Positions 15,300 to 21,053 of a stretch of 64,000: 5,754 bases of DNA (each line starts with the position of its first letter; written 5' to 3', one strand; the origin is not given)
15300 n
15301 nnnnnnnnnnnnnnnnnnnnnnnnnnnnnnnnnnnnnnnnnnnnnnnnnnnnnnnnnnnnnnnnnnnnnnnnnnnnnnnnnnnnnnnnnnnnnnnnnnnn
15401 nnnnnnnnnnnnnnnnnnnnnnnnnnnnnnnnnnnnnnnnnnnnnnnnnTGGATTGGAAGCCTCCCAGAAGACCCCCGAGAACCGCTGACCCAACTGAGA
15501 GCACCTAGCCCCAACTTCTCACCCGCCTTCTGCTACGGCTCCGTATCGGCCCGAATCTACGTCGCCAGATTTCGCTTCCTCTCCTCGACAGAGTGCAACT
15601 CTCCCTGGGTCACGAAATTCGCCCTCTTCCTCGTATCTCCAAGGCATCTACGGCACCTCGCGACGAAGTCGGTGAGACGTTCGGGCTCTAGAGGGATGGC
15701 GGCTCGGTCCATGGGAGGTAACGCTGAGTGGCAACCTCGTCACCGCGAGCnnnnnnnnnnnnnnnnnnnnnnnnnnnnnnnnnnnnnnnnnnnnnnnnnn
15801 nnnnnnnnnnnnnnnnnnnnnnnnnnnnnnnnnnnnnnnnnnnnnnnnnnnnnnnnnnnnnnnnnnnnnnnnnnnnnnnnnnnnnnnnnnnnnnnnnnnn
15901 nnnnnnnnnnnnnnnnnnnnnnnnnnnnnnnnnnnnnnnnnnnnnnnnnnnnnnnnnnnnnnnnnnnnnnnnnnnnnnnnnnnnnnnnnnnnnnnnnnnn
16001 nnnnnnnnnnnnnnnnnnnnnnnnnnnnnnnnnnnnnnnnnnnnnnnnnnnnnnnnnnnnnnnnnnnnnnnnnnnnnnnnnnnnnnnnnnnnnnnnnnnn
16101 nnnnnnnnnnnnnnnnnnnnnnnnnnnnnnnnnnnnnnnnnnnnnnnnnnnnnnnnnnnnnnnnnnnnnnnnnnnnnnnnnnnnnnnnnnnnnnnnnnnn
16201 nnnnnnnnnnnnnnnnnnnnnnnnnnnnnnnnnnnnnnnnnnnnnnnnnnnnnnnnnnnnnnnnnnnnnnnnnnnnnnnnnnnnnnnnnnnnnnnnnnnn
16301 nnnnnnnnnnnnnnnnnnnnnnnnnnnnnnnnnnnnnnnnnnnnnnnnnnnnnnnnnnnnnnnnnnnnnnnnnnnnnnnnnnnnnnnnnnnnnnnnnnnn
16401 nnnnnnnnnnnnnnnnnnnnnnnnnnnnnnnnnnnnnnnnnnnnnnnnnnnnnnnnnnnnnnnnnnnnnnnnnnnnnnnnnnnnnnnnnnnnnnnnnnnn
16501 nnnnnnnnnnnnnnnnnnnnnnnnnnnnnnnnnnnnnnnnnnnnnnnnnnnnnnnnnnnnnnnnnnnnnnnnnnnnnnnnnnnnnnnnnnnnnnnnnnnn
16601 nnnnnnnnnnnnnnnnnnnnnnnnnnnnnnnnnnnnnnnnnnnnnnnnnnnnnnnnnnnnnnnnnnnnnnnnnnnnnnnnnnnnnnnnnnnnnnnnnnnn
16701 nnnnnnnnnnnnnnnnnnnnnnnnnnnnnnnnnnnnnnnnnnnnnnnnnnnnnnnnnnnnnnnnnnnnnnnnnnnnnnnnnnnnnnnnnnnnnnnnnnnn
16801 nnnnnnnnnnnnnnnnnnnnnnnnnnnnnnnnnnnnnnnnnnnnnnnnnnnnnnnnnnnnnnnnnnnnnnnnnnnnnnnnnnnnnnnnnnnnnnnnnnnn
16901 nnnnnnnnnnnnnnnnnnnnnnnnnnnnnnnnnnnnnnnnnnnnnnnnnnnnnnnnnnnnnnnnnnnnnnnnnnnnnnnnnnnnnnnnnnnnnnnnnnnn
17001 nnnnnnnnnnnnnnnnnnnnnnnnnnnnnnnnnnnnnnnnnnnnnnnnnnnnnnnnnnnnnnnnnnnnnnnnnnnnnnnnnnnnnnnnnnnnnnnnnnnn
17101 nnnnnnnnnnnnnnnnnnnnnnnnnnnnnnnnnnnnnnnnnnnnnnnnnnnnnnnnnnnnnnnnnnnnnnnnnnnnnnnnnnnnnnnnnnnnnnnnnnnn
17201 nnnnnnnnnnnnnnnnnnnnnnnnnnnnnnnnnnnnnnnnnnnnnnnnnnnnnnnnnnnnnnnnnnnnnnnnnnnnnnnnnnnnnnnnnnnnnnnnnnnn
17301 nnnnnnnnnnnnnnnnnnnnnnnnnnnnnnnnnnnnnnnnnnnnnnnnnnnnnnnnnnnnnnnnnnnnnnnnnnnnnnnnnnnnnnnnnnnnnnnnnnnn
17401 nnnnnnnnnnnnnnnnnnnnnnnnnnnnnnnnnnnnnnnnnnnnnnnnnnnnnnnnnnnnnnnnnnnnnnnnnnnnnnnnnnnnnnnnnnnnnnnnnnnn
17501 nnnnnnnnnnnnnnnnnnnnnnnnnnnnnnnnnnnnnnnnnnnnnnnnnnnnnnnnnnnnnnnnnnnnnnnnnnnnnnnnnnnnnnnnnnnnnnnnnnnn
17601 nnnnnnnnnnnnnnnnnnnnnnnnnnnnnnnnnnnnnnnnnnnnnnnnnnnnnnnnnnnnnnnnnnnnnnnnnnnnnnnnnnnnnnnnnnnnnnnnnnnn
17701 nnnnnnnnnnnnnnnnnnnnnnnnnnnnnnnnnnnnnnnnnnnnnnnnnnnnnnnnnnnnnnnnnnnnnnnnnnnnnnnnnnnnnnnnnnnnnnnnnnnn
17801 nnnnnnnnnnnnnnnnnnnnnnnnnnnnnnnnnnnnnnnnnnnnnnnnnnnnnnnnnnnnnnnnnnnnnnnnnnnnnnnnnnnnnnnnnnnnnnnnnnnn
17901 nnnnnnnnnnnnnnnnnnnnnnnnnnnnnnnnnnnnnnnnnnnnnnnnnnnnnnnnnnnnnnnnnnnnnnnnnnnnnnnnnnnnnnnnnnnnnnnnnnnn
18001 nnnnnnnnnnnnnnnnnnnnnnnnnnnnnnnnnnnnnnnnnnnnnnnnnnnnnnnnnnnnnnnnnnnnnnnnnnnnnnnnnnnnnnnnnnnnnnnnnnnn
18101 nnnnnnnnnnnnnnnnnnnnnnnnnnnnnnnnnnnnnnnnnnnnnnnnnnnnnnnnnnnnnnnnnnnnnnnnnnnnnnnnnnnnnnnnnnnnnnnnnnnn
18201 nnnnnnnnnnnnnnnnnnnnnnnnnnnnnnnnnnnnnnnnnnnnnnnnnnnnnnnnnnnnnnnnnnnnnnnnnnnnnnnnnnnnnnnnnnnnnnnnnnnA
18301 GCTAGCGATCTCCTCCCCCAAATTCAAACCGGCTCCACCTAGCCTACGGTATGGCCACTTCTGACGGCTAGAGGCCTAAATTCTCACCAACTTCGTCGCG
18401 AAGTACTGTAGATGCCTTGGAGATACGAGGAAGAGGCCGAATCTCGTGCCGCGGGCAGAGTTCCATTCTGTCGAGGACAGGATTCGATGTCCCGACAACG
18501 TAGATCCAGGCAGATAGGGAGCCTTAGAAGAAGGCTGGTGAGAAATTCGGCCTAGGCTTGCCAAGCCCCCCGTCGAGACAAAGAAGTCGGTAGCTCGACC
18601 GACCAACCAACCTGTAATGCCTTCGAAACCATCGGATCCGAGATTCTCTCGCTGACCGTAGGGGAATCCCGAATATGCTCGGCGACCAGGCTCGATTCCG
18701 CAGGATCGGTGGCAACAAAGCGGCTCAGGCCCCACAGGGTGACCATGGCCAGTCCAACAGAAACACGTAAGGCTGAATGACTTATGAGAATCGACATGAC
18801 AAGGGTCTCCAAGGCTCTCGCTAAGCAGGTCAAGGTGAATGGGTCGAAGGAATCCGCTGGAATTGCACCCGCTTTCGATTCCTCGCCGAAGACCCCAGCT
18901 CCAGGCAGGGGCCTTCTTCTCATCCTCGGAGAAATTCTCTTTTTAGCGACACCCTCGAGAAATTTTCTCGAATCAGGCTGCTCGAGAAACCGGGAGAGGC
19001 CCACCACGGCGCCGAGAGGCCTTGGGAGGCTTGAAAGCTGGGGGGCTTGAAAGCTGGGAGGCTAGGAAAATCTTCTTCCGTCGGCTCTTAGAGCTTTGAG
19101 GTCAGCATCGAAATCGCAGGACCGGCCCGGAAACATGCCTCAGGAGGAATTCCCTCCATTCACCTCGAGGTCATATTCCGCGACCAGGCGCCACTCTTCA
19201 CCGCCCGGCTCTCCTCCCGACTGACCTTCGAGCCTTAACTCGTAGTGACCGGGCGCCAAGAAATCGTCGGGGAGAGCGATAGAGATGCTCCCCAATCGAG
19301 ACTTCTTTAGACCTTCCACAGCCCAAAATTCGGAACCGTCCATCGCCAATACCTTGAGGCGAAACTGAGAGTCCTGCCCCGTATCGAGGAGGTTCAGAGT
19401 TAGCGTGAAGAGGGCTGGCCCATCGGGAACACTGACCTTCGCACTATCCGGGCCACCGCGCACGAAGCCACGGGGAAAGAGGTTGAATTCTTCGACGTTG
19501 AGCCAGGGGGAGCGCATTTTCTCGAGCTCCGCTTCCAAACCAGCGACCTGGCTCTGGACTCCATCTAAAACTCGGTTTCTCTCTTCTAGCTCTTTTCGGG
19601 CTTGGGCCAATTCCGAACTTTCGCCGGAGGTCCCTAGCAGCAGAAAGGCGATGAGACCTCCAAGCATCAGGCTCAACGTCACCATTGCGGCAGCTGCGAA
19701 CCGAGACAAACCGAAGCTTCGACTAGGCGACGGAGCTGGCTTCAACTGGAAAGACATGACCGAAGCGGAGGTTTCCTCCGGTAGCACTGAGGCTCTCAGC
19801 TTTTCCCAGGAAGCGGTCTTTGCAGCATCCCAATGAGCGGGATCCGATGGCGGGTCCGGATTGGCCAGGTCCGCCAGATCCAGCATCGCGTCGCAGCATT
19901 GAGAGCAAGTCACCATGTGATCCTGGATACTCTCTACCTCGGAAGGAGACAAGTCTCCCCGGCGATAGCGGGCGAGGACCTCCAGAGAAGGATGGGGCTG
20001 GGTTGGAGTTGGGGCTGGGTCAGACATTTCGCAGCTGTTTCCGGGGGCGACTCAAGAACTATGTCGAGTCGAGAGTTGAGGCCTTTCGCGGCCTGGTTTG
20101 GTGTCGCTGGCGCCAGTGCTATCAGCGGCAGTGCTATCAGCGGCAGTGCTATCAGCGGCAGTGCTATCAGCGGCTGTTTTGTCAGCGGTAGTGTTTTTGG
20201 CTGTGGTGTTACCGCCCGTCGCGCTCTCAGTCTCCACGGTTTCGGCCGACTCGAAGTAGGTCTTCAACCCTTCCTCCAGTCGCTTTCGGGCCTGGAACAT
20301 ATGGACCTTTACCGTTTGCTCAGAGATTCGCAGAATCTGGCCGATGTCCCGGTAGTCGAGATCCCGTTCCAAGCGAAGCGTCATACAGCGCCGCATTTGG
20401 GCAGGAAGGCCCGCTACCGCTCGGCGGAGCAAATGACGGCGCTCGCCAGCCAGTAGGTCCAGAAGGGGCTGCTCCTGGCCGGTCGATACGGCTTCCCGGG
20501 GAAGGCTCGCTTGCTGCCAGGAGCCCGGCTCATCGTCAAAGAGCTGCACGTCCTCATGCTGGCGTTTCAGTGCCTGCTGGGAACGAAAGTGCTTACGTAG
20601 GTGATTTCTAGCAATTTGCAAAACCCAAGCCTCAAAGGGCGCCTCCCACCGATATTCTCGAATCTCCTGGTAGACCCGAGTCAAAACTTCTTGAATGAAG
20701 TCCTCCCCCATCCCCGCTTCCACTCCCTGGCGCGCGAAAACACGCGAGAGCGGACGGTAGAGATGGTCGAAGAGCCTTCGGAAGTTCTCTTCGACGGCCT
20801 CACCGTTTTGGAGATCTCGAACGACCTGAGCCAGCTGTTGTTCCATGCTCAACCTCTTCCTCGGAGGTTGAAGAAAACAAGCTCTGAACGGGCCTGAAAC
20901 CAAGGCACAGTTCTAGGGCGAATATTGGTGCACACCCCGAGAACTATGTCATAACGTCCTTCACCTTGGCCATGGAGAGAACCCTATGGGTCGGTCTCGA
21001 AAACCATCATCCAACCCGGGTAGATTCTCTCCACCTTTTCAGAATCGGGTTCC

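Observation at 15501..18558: ~180-bp imperfect inverted repeats bracket the TPR Ser/Thr kinase gene; each copy has its own terminal inverted repeat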

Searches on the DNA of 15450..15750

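Call 52: search_rna_families(source=window, start=15450, end=15750, threshold=evalue, max_evalue=10)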
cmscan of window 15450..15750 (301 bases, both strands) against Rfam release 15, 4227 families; matches with E-value up to 10: 0.
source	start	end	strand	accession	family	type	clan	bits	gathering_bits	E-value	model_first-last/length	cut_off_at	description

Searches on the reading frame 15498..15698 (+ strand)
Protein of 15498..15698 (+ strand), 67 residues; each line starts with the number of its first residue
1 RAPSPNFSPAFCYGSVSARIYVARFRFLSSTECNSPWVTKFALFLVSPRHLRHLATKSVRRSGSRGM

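Call 67: search_protein_representatives(protein=window:15498-15698:+)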
Query: 67 residues. Proteins with E-value up to 0.001 (for the whole library): 2; up to 1e-10: 0; up to 1e-30: 0. The best 2 are listed.
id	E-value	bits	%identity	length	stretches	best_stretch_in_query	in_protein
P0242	6.9e-06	42.3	29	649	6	22-57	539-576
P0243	1.7e-04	37.9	29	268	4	11-64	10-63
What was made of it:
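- Tried and rejected: a 67-aa read-through frame against 1.8 billion representatives (two low-identity, multi-stretch hits taken as noise, call 67);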

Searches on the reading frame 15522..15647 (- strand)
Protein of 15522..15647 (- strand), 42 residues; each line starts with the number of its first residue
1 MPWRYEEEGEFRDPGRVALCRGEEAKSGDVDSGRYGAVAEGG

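Call 33: find_homologous_proteins(query=window:15522-15647:-, max_evalue=10)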
Query seq(42 aa) (42 aa): 1 proteins with E <= 10 among 1 candidates.
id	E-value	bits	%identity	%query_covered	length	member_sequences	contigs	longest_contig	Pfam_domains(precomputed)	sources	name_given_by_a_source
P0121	9.1e-21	89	100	100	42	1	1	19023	-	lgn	-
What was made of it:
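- On Bacterial MITE (non-autonomous DNA-transposon derivative): No protein family or homologue was found for ORFs read through it (calls 33, 67).
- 5.8 and 1.8 billion predicted proteins, searched with ORFs read through the element (calls 33, 67);
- Tried and rejected: the 42-aa ORF that Logan called inside copy A, against 5.8 billion proteins (only itself, call 33);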

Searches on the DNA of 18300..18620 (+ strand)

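Call 50: search_dna_similar(query=window:18368-18555:+, collection=plasmids, mode=distant, max_evalue=0.01, max_rows=10)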
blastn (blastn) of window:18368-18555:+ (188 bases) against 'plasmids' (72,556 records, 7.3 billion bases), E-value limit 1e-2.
No match.
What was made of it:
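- plasmids (call 50);
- Tried and rejected: plasmids by blastn (call 50);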

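Call 53: search_rna_families(source=window, start=18300, end=18620, threshold=evalue, max_evalue=10)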
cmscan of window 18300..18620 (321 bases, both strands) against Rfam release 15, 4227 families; matches with E-value up to 10: 2.
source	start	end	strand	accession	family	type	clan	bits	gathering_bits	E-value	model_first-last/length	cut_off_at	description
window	18526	18613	-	RF02569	IhtA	Gene; sRNA;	-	16.9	76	0.84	1-107/107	no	IhtA sRNA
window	18536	18562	+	RF01309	sR60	Gene; snRNA; snoRNA; CD-box;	CL00132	11.5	50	6.5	1-55/55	no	Small nucleolar RNA sR60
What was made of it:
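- On Any described RNA family (Rfam 15): At E up to 10 there is nothing for A and only noise for B (IhtA 16.9 bits against a gathering score of 76; calls 52, 53).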

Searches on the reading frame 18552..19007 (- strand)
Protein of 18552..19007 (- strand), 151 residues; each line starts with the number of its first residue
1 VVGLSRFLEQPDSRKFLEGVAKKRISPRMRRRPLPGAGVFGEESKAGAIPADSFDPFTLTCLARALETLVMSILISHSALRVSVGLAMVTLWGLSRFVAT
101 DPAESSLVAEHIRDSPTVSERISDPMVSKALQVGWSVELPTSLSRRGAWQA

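Call 11: search_protein_families(library=pfam, proteins=[window:18552-19007:-], max_evalue=0.01)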
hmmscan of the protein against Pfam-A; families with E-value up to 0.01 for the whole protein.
window:18552-19007:- (151 aa): 0 families

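Call 63: search_protein_families(library=ncbifam, proteins=[window:18552-19007:-], max_evalue=0.01)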
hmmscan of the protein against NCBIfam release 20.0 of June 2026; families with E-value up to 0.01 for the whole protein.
window:18552-19007:- (151 aa): 0 families

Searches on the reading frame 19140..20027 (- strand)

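Call 11: search_protein_families(library=pfam, proteins=[window:19140-20027:-], max_evalue=0.01)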
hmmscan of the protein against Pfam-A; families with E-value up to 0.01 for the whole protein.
window:19140-20027:- (295 aa): 1 family
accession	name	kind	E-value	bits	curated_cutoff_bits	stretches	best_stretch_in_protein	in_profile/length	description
PF13490.11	zf-HC2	-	0.0073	16.8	22.2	0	18-44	8-34/35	Putative zinc-finger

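Call 63: search_protein_families(library=ncbifam, proteins=[window:19140-20027:-], max_evalue=0.01)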
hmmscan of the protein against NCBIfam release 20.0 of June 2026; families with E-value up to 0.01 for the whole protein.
window:19140-20027:- (295 aa): 1 family
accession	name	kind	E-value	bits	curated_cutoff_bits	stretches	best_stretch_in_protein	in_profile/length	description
NF052375.1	antisigma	equivalog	5.7e-05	23.2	100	1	18-146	2-123/217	anti-sigma factor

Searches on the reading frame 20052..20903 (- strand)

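Call 11: search_protein_families(library=pfam, proteins=[window:20052-20903:-], max_evalue=0.01)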
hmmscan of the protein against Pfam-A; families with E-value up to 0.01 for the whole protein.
window:20052-20903:- (283 aa): 4 families
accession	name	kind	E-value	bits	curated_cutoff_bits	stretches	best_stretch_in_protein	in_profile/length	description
PF08281.18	Sigma70_r4_2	-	3.9e-12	46.1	25.7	1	157-209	2-54/54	Sigma-70, region 4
PF04545.22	Sigma70_r4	-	5.1e-09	36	24.1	1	163-209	2-48/50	Sigma-70, region 4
PF04542.20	Sigma70_r2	-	6.9e-09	35.8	24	1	46-110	3-69/71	Sigma-70 region 2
PF00196.25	GerE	-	0.00068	19.7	23.5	1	183-209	19-45/57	Bacterial regulatory proteins, luxR family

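Call 63: search_protein_families(library=ncbifam, proteins=[window:20052-20903:-], max_evalue=0.01)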
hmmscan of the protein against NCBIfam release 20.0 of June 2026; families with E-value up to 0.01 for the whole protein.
window:20052-20903:- (283 aa): 70 families (the best 25 are shown)
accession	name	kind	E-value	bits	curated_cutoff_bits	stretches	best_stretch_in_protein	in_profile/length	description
NF009166.1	PRK12513.1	equivalog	9.2e-25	87.5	206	1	33-216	18-189/193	RNA polymerase sigma factor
TIGR02937.1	sigma70-ECF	superfamily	2e-23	82.8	42.9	1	41-212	3-164/165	sigma-70 family RNA polymerase sigma factor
TIGR02985.1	Sig70_bacteroi1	subfamily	1.3e-19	71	126.4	1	40-212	2-161/162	RNA polymerase sigma-70 factor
NF058625.1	sigma_PG0214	equivalog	1.8e-19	70.1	130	1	39-215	4-163/170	GFO_1088 family ECF-type sigma factor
NF008888.0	PRK11922.1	equivalog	1.5e-17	64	204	1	19-218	15-201/231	RNA polymerase sigma factor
TIGR02952.1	Sig70_famx2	equivalog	9.1e-16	58.2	206.45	1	38-210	10-167/170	ECF subfamily RNA polymerase sigma factor, BldN family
TIGR02939.1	RpoE_Sigma70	equivalog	1.3e-14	54.7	236.15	1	25-214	8-187/190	RNA polymerase sigma factor RpoE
NF007216.0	PRK09638.1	equivalog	3.1e-14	53.1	194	1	26-214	7-175/180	RNA polymerase sigma factor SigY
NF007223.0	PRK09641.1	equivalog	8.9e-14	51.7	209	1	20-214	1-185/187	RNA polymerase sigma factor SigW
NF009185.0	PRK12533.1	equivalog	9.2e-14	51.6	248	1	63-246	53-226/231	RNA polymerase sigma factor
NF009168.0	PRK12515.1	subfamily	1.2e-13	51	236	1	52-215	35-181/189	RNA polymerase sigma factor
NF006930.0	PRK09415.1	subfamily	2.2e-13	50.4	198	1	65-214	42-176/179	RNA polymerase factor sigma C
NF009171.0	PRK12518.1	equivalog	3e-13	50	208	1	28-214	18-185/191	RNA polymerase sigma factor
TIGR02950.1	SigM_subfam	subfamily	4e-13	49.5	147.95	1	58-211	19-156/159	RNA polymerase sigma factor, SigM family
TIGR02943.1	Sig70_famx1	hypoth_equivalog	6.2e-12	45.7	162.2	1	59-215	22-181/188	RNA polymerase sigma-70 factor, TIGR02943 family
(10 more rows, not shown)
